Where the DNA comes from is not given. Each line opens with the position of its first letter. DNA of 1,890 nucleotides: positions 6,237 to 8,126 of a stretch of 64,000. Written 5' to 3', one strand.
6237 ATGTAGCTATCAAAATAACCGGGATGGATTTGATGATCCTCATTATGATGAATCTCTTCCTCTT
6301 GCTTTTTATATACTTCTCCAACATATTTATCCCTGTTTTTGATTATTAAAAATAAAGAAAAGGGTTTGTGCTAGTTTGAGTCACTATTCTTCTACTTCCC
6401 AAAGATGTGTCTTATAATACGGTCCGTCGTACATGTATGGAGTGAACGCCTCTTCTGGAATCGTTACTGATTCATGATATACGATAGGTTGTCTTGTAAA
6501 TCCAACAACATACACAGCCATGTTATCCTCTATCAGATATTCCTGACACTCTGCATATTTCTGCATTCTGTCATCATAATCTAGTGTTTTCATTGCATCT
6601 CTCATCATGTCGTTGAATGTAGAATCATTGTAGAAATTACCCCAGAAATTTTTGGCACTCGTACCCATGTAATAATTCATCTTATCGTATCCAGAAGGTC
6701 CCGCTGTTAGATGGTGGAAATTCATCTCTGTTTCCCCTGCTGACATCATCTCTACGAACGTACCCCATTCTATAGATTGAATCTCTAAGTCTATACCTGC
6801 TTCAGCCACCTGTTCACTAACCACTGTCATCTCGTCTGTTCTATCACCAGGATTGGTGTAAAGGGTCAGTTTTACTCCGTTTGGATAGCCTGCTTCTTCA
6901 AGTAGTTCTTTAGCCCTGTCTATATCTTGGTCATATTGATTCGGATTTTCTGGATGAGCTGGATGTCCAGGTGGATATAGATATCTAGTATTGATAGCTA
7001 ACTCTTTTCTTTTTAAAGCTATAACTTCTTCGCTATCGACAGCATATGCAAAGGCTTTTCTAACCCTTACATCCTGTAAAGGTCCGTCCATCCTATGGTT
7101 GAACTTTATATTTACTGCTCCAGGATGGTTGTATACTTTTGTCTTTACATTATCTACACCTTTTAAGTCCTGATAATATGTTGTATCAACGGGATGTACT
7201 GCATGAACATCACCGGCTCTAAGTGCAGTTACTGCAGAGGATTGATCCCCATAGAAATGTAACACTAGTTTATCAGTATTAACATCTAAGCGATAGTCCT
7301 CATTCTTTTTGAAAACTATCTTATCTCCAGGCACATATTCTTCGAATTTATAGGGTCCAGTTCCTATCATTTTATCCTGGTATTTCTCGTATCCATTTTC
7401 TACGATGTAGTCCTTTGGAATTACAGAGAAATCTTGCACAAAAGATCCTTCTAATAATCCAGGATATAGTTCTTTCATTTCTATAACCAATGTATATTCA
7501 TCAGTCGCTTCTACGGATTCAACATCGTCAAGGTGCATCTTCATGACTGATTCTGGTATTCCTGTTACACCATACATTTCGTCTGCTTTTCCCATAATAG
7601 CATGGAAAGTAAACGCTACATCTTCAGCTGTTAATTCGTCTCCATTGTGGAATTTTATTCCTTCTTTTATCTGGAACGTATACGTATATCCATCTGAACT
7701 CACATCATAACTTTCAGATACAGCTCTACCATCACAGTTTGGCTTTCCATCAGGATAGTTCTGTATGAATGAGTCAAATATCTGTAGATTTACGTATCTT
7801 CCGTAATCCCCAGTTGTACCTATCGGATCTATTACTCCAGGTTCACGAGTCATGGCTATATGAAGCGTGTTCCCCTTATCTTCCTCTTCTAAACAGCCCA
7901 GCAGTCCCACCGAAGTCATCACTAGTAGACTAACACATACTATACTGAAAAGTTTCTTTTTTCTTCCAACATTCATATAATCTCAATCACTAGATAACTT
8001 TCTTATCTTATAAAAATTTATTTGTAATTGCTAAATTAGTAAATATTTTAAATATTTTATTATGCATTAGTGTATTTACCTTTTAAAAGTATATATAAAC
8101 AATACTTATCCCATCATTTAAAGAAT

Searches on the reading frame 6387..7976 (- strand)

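Call 60: search_protein_families(library=pfam, proteins=[window:6387-7976:-], max_evalue=0.00001)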
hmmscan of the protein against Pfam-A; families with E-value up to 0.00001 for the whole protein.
window:6387-7976:- (530 aa): 1 family
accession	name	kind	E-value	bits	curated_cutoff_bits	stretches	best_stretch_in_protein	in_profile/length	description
PF00496.27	SBP_bac_5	-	1.7e-79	268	32.4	1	87-442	7-365/368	Bacterial extracellular solute-binding proteins, family 5 Middle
